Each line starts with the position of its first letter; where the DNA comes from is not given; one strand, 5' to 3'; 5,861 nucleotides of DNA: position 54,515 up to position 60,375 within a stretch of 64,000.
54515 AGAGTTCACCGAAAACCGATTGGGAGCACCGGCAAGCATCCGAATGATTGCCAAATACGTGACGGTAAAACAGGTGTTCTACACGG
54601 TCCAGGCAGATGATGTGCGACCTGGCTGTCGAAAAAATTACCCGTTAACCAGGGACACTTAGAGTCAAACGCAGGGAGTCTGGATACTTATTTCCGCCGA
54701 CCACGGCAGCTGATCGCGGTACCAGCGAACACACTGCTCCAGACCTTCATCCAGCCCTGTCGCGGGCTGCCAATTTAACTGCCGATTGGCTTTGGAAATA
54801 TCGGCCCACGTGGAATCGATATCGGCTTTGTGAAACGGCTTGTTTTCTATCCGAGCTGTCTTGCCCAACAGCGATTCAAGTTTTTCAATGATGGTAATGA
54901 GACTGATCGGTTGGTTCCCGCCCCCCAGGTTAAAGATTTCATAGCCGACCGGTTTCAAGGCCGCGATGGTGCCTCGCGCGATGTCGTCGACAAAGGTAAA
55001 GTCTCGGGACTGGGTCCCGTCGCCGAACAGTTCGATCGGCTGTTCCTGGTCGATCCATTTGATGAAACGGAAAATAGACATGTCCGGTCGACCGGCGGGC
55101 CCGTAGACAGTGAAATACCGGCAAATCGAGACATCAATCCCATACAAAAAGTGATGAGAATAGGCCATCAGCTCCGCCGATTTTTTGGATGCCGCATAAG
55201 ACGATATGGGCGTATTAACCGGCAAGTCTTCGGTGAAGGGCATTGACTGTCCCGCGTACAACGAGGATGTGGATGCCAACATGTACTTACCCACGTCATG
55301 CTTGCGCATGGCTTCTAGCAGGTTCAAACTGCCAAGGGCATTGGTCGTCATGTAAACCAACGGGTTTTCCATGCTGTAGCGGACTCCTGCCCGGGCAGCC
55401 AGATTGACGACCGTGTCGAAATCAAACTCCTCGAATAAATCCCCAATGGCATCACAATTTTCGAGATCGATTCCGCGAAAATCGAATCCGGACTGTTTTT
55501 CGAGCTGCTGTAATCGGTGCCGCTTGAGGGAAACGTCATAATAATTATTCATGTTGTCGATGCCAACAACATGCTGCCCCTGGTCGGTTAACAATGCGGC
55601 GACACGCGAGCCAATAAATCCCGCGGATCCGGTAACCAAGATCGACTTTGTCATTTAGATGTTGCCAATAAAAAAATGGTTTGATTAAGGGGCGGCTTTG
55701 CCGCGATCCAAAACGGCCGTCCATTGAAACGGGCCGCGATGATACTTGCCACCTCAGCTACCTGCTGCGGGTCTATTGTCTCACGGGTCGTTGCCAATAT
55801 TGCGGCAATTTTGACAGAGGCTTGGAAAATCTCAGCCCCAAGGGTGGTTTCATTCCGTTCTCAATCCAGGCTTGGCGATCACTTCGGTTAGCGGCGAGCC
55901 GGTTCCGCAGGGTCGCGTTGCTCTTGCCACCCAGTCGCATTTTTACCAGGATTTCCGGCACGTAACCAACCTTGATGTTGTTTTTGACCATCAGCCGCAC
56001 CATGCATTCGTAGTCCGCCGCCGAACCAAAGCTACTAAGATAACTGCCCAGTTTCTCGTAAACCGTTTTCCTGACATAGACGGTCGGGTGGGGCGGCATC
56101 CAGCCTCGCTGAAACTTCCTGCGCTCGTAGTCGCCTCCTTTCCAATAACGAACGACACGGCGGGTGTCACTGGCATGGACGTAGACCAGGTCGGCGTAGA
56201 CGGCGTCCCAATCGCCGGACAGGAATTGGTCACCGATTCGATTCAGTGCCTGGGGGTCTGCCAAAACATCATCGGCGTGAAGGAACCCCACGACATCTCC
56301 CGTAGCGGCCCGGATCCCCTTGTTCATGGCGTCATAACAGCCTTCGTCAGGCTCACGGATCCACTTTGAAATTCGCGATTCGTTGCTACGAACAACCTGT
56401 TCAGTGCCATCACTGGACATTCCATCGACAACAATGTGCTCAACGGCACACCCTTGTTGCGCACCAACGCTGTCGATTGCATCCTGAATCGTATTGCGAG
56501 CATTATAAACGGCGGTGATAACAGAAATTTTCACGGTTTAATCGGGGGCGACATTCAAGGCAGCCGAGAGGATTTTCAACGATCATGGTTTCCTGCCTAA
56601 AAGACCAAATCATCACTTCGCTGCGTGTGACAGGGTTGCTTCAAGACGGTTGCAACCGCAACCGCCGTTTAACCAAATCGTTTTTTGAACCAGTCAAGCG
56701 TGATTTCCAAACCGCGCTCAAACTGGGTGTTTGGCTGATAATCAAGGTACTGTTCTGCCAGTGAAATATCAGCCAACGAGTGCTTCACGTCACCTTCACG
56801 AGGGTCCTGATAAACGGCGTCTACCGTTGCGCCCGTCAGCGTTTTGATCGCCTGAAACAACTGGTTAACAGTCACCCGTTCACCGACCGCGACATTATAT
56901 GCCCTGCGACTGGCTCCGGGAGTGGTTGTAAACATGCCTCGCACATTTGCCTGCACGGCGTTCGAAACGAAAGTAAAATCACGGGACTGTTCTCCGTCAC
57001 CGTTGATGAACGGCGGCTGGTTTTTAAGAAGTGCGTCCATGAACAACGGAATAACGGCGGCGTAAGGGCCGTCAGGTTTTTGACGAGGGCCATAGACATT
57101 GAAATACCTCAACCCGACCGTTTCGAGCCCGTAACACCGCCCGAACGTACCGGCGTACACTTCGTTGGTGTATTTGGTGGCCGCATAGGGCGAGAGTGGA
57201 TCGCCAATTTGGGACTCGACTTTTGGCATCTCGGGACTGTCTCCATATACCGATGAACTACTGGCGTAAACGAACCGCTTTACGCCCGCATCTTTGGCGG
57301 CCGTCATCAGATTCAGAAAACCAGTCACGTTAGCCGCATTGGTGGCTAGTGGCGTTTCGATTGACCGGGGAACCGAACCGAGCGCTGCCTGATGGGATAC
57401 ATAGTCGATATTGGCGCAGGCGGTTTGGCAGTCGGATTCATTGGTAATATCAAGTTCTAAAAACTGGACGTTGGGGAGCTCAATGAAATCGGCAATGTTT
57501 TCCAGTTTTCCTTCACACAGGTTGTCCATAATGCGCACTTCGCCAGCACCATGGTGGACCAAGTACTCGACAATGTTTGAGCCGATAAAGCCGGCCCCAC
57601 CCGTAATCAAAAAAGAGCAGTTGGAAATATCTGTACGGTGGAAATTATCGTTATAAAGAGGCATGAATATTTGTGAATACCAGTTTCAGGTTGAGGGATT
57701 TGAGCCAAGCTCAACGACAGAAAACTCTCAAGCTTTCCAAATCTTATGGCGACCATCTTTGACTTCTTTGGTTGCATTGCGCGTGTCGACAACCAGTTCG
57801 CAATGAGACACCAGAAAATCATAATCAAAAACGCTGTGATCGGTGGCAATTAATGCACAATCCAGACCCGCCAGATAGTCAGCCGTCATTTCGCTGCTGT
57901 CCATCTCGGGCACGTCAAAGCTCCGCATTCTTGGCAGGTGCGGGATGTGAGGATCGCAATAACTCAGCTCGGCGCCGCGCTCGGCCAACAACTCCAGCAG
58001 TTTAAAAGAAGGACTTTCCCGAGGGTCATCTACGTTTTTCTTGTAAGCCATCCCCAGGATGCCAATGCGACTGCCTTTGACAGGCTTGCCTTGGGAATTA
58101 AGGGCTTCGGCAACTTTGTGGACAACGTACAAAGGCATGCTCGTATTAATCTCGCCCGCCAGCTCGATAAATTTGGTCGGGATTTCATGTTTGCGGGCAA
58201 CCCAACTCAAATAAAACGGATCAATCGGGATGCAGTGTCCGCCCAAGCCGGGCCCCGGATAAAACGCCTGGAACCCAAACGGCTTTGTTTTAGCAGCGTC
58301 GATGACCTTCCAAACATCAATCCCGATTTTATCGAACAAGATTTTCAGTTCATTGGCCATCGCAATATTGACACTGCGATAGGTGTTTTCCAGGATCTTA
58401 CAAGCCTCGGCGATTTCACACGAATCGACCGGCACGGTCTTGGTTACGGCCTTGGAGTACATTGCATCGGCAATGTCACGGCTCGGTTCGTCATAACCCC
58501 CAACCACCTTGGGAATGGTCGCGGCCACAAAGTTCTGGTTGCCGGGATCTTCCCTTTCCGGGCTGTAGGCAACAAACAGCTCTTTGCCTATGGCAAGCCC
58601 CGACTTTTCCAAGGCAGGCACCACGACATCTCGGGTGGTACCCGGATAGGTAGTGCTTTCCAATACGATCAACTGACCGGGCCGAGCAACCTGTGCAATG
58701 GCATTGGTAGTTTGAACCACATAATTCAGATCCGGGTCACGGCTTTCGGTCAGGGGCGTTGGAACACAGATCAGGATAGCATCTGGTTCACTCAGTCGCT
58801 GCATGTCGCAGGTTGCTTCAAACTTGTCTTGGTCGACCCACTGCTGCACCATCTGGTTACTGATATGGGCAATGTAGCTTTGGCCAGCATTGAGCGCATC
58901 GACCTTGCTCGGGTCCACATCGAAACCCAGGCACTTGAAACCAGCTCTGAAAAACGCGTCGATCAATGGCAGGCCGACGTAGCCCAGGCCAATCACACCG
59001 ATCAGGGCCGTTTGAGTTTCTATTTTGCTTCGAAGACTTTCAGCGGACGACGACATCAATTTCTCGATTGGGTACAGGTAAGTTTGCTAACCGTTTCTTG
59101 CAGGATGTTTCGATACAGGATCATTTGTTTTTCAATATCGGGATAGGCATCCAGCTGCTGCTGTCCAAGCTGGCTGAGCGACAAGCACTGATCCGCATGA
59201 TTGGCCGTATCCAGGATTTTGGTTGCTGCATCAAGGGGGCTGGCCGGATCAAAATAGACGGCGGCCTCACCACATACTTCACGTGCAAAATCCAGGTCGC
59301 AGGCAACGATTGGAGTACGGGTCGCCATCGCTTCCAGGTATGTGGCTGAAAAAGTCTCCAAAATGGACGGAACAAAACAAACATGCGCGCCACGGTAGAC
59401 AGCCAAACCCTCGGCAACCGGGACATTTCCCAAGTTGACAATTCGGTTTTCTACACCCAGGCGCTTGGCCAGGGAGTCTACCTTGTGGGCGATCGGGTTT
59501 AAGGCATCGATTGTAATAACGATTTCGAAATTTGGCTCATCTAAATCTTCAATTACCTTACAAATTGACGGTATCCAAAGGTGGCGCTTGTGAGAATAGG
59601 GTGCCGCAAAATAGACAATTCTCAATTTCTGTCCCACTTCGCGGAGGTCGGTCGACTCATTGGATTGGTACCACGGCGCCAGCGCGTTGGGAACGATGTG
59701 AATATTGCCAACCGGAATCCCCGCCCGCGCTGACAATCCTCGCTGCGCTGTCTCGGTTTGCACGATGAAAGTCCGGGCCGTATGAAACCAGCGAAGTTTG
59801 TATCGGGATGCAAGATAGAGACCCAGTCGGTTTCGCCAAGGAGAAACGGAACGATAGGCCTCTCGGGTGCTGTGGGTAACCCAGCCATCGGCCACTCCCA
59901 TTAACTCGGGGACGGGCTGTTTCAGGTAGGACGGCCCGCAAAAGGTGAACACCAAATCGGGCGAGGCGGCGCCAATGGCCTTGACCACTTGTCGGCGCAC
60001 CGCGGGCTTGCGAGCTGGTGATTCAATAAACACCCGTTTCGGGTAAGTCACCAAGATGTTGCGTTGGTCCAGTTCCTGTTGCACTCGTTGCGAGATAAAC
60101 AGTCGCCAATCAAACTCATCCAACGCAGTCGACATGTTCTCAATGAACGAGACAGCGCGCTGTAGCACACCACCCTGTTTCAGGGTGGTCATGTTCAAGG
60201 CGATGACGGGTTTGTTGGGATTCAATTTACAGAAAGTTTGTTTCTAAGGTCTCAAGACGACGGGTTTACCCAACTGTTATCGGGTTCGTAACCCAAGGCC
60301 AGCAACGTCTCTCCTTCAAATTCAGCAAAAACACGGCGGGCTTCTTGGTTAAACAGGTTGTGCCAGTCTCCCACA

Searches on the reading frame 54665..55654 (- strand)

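Call 32: search_protein_families(library=pfam, proteins=[window:54665-55654:-], max_evalue=0.00001)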
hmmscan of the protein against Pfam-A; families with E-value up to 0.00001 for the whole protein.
window:54665-55654:- (329 aa): 5 families
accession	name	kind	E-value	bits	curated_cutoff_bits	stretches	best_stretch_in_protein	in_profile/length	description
PF01370.27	Epimerase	-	6.4e-56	189.9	20.9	1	5-244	1-240/240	NAD dependent epimerase/dehydratase family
PF16363.11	GDP_Man_Dehyd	-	1.1e-55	189.9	27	1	6-307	1-331/332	GDP-mannose 4,6 dehydratase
PF04321.23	RmlD_sub_bind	-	1.2e-12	48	27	1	4-234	2-198/287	RmlD substrate binding domain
PF02719.21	Polysacc_synt_2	-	2.8e-11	43.6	20.2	1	5-264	1-248/293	Polysaccharide biosynthesis protein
PF01073.25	3Beta_HSD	-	9.7e-09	35.1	22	1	6-235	1-231/280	3-beta hydroxysteroid dehydrogenase/isomerase family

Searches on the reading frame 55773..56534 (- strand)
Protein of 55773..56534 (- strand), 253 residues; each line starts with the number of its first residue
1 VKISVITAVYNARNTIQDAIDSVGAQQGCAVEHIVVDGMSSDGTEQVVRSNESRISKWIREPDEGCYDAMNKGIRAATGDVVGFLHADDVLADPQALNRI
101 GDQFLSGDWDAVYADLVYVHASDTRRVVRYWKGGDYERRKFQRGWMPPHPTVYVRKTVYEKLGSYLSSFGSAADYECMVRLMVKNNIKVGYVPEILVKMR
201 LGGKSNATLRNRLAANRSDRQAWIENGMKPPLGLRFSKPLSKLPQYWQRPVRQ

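Call 32: search_protein_families(library=pfam, proteins=[window:55773-56534:-], max_evalue=0.00001)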
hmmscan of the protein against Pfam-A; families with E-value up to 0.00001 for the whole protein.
window:55773-56534:- (253 aa): 3 families
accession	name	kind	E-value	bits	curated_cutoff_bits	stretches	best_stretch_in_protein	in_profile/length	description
PF00535.33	Glycos_transf_2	-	2e-20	73.8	23.3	1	4-143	1-145/168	Glycosyl transferase family 2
PF13641.12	Glyco_tranf_2_3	-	1.3e-08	35.6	27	1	3-206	3-218/230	Glycosyltransferase like family 2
PF10111.15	Glyco_tranf_2_2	-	6.5e-06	26.3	27.3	0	4-91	1-94/276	Glycosyltransferase like family 2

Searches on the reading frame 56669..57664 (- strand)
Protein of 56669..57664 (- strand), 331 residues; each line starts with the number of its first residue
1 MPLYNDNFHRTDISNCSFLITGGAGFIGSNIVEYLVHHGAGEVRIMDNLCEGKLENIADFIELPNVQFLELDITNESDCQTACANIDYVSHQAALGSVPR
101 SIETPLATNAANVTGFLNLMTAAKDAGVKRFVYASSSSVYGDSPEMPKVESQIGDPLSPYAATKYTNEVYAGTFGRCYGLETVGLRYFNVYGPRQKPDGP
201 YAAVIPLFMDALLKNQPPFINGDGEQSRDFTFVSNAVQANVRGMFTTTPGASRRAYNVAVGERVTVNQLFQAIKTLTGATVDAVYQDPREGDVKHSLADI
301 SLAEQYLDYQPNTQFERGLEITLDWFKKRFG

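Call 32: search_protein_families(library=pfam, proteins=[window:56669-57664:-], max_evalue=0.00001)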
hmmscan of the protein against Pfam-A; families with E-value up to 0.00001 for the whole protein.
window:56669-57664:- (331 aa): 9 families
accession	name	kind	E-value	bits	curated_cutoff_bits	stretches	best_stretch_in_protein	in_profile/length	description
PF01370.27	Epimerase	-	2.7e-57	194.4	20.9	1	19-259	2-240/240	NAD dependent epimerase/dehydratase family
PF16363.11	GDP_Man_Dehyd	-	4.7e-54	184.5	27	1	19-320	1-330/332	GDP-mannose 4,6 dehydratase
PF01073.25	3Beta_HSD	-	6.2e-23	81.7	22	1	19-241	1-226/280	3-beta hydroxysteroid dehydrogenase/isomerase family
PF02719.21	Polysacc_synt_2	-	1e-15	58.2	20.2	1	19-282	2-252/293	Polysaccharide biosynthesis protein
PF13460.12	NAD_binding_10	-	1.9e-11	44.6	27.2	1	22-166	1-126/184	NAD(P)H-binding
PF07993.18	NAD_binding_4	-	2e-08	34.2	20.1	0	76-183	79-200/258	Male sterility protein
PF04321.23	RmlD_sub_bind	-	4.5e-08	32.9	27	1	18-170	3-135/287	RmlD substrate binding domain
PF08659.16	KR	-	2e-07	31.6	22.6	1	17-138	2-138/180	KR domain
PF05368.20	NmrA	-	5e-06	26.8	27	0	19-138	6-109/298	NmrA-like family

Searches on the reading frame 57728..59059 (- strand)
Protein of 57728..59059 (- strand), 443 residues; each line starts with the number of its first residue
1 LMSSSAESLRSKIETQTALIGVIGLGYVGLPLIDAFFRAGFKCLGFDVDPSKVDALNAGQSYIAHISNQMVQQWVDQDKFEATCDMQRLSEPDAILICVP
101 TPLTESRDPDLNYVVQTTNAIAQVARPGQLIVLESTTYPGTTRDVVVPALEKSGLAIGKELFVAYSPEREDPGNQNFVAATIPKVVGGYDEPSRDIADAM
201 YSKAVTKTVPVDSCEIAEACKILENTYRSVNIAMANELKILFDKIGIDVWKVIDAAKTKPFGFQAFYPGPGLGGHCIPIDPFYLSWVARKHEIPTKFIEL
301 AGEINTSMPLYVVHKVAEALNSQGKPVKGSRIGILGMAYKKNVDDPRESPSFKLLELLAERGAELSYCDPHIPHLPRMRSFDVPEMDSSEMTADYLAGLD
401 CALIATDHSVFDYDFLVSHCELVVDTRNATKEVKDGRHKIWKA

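Call 32: search_protein_families(library=pfam, proteins=[window:57728-59059:-], max_evalue=0.00001)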
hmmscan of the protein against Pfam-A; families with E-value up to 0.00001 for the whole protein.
window:57728-59059:- (443 aa): 4 families
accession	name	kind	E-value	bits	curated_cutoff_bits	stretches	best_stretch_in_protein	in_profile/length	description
PF03721.20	UDPG_MGDP_dh_N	-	1.7e-40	139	27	1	20-195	3-181/187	UDP-glucose/GDP-mannose dehydrogenase family, NAD binding domain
PF00984.24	UDPG_MGDP_dh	-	2.2e-30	105.1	25.4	1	216-306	2-93/94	UDP-glucose/GDP-mannose dehydrogenase family, central domain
PF03720.21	UDPG_MGDP_dh_C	-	5.2e-21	75.4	30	1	333-431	1-102/103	UDP-glucose/GDP-mannose dehydrogenase family, UDP binding domain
PF03446.21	NAD_binding_2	-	2.9e-09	37.6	21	1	20-148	2-106/161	NAD binding domain of 6-phosphogluconate dehydrogenase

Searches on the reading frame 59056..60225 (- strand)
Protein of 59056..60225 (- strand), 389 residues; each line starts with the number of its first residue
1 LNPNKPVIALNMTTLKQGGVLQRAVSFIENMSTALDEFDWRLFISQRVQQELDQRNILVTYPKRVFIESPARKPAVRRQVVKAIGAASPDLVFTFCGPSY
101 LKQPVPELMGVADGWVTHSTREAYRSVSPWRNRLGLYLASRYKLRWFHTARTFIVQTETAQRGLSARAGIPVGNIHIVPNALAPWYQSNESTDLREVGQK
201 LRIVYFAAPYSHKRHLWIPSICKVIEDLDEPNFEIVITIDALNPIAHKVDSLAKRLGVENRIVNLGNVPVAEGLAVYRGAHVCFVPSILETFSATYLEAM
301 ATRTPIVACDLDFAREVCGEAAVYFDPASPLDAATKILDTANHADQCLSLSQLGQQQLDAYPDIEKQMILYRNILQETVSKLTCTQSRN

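Call 32: search_protein_families(library=pfam, proteins=[window:59056-60225:-], max_evalue=0.00001)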
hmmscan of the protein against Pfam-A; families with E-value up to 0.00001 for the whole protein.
window:59056-60225:- (389 aa): 3 families
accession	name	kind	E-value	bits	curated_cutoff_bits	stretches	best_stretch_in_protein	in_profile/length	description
PF13692.12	Glyco_trans_1_4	-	5.6e-13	49.8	27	1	213-340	15-139/142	Glycosyl transferases group 1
PF00534.26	Glycos_transf_1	-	4e-11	43.2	26.4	1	247-344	60-159/172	Glycosyl transferases group 1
PF13439.12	Glyco_transf_4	-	3e-07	31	28.5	1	45-181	26-165/170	Glycosyltransferase Family 4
